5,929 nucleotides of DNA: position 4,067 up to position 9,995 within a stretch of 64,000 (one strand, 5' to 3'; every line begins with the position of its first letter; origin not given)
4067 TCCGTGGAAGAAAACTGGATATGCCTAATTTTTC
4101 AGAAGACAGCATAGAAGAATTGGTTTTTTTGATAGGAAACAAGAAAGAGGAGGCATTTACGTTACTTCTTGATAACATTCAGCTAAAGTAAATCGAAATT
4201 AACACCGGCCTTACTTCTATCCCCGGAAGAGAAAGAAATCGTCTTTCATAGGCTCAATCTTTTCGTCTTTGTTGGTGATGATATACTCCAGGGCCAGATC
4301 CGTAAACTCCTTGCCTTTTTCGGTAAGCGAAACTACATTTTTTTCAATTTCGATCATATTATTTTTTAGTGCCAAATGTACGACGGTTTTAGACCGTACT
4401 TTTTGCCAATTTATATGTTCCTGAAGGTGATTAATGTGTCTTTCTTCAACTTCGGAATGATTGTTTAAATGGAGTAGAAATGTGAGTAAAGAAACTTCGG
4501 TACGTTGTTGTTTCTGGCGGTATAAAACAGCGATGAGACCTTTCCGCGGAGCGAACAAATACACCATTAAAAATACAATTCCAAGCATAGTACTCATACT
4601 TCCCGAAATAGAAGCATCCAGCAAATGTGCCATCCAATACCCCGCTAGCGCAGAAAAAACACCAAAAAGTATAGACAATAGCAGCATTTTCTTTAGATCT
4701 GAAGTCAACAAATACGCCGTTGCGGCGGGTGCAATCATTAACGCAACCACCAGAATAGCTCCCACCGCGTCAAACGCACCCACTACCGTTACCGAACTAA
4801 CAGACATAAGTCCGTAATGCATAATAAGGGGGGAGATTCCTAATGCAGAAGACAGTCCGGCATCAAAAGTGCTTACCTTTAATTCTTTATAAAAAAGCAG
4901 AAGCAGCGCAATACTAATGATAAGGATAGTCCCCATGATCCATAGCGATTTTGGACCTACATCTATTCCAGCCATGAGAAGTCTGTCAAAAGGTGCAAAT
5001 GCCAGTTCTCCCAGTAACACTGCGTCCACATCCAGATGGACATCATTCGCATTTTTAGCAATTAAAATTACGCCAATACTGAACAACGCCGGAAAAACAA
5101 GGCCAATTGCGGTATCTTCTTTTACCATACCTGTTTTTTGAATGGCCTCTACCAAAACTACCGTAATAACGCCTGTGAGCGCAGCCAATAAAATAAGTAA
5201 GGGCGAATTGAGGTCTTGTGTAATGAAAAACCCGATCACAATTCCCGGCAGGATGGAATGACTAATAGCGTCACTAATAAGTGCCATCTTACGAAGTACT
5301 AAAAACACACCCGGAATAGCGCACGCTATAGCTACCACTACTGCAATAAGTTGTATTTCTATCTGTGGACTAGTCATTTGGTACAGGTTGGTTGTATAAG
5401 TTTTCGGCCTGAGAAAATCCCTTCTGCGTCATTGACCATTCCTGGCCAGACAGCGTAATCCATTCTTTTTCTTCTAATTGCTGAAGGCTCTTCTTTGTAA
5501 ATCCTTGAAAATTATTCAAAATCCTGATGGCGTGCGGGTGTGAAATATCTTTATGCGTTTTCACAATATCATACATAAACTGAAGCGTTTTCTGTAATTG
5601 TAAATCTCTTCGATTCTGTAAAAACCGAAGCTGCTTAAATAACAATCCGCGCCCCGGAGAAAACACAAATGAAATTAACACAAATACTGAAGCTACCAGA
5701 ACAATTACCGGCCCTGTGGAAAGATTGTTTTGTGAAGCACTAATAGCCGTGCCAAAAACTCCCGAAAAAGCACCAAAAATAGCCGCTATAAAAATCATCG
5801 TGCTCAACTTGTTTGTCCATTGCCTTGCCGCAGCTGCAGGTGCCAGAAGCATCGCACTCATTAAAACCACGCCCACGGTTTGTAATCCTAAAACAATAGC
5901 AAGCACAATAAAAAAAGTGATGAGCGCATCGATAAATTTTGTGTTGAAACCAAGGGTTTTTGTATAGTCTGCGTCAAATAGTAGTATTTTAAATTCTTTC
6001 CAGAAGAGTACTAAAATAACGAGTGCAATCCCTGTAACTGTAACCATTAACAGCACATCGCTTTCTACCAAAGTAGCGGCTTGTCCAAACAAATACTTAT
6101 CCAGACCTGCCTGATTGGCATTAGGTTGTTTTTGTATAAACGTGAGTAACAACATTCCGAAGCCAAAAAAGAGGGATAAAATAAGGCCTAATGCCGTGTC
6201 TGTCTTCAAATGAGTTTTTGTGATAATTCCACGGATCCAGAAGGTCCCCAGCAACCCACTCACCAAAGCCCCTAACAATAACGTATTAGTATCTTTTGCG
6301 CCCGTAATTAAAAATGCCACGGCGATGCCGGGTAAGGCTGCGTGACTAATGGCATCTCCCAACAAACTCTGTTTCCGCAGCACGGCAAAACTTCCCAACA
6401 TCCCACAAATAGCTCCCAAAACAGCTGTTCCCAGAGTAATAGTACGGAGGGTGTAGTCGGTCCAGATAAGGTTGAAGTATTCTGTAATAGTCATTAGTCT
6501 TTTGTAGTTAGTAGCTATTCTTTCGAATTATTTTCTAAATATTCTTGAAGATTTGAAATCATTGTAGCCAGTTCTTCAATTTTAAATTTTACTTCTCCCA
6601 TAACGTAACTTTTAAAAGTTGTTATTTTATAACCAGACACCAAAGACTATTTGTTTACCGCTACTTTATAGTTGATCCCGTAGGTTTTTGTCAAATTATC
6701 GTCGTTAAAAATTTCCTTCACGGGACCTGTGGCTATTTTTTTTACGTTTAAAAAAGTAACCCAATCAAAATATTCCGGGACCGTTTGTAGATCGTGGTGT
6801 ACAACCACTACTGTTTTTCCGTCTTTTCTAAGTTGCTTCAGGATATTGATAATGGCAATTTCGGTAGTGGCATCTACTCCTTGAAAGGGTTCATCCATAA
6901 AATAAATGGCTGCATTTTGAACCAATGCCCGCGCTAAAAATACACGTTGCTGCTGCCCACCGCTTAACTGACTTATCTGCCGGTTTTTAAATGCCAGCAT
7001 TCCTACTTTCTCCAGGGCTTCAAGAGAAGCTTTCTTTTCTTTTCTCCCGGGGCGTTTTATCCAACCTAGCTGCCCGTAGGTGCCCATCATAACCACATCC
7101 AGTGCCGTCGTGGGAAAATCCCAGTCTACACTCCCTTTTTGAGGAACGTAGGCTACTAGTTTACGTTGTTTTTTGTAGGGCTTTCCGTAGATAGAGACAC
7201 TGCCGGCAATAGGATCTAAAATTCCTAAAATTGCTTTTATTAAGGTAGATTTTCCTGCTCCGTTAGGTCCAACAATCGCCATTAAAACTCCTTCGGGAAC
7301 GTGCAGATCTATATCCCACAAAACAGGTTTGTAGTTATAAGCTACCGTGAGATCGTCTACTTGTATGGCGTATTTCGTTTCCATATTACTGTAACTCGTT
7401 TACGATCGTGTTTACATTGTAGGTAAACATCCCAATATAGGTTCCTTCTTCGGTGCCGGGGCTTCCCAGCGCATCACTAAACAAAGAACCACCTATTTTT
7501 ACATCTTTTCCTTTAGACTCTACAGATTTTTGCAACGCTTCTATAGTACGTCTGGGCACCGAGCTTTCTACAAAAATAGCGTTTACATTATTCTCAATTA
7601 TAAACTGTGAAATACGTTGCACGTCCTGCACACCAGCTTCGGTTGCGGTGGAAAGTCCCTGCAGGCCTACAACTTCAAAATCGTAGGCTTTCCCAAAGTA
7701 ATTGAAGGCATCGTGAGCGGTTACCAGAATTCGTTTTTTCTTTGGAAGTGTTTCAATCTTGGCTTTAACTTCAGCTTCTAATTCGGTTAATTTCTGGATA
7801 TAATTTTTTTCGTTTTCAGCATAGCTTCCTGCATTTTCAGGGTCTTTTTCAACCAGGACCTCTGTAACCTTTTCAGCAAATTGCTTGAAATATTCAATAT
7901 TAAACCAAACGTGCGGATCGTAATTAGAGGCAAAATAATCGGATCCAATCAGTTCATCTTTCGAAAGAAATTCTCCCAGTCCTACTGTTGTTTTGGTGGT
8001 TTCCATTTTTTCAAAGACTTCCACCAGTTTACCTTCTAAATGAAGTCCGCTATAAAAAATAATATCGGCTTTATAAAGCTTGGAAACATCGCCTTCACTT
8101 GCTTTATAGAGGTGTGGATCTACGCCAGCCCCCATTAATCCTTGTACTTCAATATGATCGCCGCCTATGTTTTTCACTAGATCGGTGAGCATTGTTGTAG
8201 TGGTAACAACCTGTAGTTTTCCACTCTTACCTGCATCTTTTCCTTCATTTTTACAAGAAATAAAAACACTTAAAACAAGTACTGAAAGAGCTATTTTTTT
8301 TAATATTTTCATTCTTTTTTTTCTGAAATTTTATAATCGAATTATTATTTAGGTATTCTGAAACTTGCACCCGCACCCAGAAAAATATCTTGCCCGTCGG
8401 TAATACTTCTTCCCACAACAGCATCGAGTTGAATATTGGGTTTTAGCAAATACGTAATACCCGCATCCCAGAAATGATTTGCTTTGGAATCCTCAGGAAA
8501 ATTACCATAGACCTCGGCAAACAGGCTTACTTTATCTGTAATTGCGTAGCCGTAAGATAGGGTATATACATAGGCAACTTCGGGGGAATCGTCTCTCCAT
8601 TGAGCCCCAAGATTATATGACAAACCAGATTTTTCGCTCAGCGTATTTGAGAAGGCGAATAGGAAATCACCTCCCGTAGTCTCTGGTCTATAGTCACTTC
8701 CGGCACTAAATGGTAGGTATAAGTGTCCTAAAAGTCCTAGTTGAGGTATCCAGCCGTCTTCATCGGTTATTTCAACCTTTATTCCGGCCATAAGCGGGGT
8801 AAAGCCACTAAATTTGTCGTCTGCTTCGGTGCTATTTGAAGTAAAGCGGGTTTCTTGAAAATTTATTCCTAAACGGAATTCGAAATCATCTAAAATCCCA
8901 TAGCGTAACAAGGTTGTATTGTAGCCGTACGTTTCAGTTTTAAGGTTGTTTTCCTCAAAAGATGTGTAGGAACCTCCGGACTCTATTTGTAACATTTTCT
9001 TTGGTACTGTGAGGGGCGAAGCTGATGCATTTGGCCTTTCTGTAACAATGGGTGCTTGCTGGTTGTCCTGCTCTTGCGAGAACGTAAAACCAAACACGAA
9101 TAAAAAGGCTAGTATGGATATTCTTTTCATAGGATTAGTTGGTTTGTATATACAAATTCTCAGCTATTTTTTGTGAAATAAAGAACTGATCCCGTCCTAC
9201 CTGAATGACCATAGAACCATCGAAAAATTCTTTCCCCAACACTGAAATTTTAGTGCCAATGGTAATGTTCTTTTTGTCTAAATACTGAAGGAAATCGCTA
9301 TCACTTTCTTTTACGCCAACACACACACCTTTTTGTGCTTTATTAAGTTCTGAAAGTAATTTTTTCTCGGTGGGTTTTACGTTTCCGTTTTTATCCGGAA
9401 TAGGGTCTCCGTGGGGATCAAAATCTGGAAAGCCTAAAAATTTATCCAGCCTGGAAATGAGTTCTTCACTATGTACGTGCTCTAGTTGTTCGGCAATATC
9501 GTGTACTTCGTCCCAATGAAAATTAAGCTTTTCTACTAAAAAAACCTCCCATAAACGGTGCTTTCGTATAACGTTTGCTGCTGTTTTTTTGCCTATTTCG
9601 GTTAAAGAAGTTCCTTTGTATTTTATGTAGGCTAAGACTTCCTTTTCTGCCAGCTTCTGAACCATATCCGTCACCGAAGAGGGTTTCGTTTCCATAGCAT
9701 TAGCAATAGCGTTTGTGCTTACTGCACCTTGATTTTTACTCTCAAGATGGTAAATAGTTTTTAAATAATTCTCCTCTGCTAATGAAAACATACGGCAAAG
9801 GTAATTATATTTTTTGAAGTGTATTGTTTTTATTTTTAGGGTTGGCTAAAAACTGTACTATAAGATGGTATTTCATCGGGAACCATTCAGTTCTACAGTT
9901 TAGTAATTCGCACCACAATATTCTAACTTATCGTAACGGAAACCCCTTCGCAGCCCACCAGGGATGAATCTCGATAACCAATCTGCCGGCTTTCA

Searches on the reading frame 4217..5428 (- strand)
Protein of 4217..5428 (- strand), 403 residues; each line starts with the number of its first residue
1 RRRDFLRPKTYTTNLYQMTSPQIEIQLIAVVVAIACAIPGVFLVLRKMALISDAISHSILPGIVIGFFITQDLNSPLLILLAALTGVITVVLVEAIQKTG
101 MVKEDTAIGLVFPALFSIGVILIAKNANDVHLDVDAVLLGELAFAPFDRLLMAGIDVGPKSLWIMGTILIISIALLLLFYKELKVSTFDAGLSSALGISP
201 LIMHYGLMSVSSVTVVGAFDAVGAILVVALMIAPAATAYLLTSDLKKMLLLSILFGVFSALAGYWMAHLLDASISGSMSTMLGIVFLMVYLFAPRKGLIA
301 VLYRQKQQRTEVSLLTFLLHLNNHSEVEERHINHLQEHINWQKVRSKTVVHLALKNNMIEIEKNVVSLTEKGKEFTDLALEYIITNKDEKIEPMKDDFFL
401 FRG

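Call 12: search_protein_families(library=pfam, proteins=[window:4217-5428:-], max_evalue=0.001)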
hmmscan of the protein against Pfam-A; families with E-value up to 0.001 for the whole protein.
window:4217-5428:- (403 aa): 2 families
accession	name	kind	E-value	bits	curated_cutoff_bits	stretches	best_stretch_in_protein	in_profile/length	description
PF00950.22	ABC-3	-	1.3e-50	172.8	20.1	1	27-292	10-257/258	ABC 3 transport family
PF01032.23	FecCD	-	1.3e-08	34.7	26.5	1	62-291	86-309/311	FecCD transport family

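Call 25: list_cluster_members(proteins=[window:4217-5377:-, window:7386-8312:-, window:11750-12880:+, window:14983-16413:-, window:17716-18969:-, window:26433-28508:+, window:33673-35790:-, window:38809-41268:-, window:51943-53784:+, window:56539-58899:-])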
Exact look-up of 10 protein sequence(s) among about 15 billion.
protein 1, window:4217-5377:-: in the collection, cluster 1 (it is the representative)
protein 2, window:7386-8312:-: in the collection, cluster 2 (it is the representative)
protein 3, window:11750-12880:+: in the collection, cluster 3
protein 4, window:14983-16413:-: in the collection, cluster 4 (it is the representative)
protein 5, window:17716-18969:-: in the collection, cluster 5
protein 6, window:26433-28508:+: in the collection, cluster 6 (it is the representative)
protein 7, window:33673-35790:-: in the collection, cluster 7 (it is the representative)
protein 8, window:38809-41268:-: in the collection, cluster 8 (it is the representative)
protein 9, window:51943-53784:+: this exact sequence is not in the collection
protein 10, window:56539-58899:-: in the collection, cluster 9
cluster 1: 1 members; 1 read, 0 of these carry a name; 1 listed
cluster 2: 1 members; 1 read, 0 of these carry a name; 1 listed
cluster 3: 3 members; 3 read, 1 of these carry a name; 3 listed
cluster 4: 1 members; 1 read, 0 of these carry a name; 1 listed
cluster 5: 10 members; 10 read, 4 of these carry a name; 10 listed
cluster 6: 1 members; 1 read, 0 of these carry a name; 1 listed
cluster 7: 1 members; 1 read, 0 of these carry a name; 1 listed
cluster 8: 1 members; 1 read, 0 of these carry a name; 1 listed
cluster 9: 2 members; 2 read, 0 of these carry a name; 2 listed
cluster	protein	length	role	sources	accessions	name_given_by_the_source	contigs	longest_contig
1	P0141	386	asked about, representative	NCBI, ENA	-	-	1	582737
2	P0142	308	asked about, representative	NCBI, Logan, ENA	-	-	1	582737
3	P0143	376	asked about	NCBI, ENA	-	-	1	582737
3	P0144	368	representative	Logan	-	-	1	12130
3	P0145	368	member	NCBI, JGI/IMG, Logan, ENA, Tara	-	strand:+ start:108429 stop:109535 length:1107 start_codon:yes stop_codon:yes ...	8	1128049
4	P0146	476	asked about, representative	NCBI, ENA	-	-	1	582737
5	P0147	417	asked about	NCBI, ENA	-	-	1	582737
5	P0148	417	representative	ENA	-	-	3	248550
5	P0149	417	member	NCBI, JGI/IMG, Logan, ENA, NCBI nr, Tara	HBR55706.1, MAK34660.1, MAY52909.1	MAG TPA: beta-ketoacyl-[acyl-carrier-protein] synthase II [Flavobacteriaceae bacterium] | 3-oxoacyl-[acyl-carrier-protein] synthase II | beta-ketoacyl-[acyl-carrier-protein] synthase II [Flavobacteriaceae bacterium]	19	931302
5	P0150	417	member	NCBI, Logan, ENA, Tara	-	strand:+ start:246020 stop:247273 length:1254 start_codon:yes stop_codon:yes ...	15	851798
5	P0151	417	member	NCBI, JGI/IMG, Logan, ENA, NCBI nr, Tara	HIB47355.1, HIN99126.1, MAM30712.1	MAG TPA: beta-ketoacyl-[acyl-carrier-protein] synthase II [Flavobacteriaceae bacterium] | beta-ketoacyl-[acyl-carrier-protein] synthase II [Flavobacteriaceae bacterium] | strand:+ start:5562 stop:6815 length:1254 start_codon:yes stop_codon:yes ...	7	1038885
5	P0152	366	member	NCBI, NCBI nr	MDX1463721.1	MAG: beta-ketoacyl-ACP synthase II [Marinirhabdus sp.] | beta-ketoacyl-ACP synthase II [Marinirhabdus sp.]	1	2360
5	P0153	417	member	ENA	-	-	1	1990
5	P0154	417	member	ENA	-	-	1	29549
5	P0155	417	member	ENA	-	-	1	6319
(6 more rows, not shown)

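Call 33: find_encoding_contigs(protein=P0144, flank=10000, max_places=5)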
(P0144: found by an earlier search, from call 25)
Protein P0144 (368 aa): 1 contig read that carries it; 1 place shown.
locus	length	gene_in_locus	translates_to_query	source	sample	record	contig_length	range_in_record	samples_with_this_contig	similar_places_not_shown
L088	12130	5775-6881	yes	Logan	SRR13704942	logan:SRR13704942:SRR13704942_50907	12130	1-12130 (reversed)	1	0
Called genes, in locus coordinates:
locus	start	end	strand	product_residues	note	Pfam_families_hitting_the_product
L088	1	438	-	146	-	?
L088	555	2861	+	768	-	PF13620:CarboxypepD_reg, PF13715:CarbopepD_reg_2, PF07715:Plug, PF00593:TonB_dep_Rec_b-barrel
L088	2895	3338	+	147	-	PF03190:Thioredox_DsbH (weak), PF00085:Thioredoxin (weak), PF13899:Thioredoxin_7, PF13098:Thioredoxin_2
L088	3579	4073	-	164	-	PF03795:YCII (weak)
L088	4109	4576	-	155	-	PF01928:CYTH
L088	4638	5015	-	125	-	PF00903:Glyoxalase (weak)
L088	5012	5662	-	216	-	PF01118:Semialdhyde_dh (weak), PF01370:Epimerase (weak), PF13460:NAD_binding_10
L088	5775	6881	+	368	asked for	PF00817:IMS, PF11798:IMS_HHH (weak), PF21999:IMS_HHH_1 (weak), PF11799:IMS_C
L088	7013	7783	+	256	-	PF08239:SH3_3 (faint)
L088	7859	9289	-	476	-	PF00224:PK, PF02887:PK_C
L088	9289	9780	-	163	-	-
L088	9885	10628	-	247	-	PF14622:Ribonucleas_3_3, PF00636:Ribonuclease_3, PF00035:dsrm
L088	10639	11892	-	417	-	PF00109:ketoacyl-synt, PF00108:Thiolase_N (faint), PF02801:Ketoacyl-synt_C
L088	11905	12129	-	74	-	?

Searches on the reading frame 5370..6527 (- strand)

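Call 12: search_protein_families(library=pfam, proteins=[window:5370-6527:-], max_evalue=0.001)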
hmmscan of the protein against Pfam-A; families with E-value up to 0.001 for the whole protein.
window:5370-6527:- (385 aa): 2 families
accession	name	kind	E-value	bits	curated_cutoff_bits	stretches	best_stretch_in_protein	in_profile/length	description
PF00950.22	ABC-3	-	3.9e-71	240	20.1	1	26-289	4-257/258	ABC 3 transport family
PF01032.23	FecCD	-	4.7e-09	36.2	26.5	1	60-283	79-302/311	FecCD transport family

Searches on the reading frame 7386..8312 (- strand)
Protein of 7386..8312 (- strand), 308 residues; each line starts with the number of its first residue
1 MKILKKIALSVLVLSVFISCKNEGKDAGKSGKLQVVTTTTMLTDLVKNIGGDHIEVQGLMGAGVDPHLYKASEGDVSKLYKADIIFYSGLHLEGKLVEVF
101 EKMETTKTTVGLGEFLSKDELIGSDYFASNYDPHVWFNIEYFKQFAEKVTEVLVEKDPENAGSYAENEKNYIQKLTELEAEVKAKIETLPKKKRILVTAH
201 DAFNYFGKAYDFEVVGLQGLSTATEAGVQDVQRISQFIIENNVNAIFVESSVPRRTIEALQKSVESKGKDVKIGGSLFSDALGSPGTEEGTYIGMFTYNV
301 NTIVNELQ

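Call 28: find_encoding_contigs(protein=window:7386-8312:-, flank=10000, max_places=5)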
Protein window:7386-8312:- (308 aa): 1 contig read that carries it; 1 place shown.
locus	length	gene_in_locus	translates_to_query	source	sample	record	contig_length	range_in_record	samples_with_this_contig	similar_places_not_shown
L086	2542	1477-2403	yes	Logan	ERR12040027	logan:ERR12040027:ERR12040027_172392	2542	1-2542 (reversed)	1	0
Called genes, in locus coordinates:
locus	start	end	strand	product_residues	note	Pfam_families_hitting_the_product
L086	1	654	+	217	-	?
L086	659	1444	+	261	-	PF13557:Phenol_MetA_deg, PF27733:UCP029691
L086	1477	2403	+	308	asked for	PF01297:ZnuA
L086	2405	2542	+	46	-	?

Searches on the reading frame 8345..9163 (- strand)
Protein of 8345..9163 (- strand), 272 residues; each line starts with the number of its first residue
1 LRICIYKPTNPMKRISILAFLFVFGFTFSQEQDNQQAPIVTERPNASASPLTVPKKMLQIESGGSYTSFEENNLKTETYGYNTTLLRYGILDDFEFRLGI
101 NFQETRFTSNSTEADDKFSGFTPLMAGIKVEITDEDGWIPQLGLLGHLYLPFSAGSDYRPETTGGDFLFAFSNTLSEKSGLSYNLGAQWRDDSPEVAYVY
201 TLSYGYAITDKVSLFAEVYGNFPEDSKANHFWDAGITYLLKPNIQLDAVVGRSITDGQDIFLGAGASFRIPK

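Call 12: search_protein_families(library=pfam, proteins=[window:8345-9163:-], max_evalue=0.001)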
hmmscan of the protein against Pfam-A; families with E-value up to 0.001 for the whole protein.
window:8345-9163:- (272 aa): 1 family
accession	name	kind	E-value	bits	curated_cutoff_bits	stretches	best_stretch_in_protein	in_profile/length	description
PF13557.12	Phenol_MetA_deg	-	5.3e-25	89.3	22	1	41-270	1-242/242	Putative MetA-pathway of phenol degradation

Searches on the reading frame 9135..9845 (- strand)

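Call 12: search_protein_families(library=pfam, proteins=[window:9135-9845:-], max_evalue=0.001)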
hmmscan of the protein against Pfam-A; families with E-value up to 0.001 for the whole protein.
window:9135-9845:- (236 aa): 4 families
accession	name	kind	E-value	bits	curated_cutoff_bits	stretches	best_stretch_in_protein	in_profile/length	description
PF02742.21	Fe_dep_repr_C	-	5.6e-33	113.2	27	1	82-151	1-70/70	Iron dependent repressor, metal binding and dimerisation domain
PF01325.25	Fe_dep_repress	-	3.8e-16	59.5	26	1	20-78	2-59/60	Iron dependent repressor, N-terminal DNA binding domain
PF04023.20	FeoA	-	2.4e-14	53.6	23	1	164-234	3-73/74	FeoA domain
PF01047.28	MarR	-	0.00016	21.9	24.6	1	28-70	9-46/59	MarR family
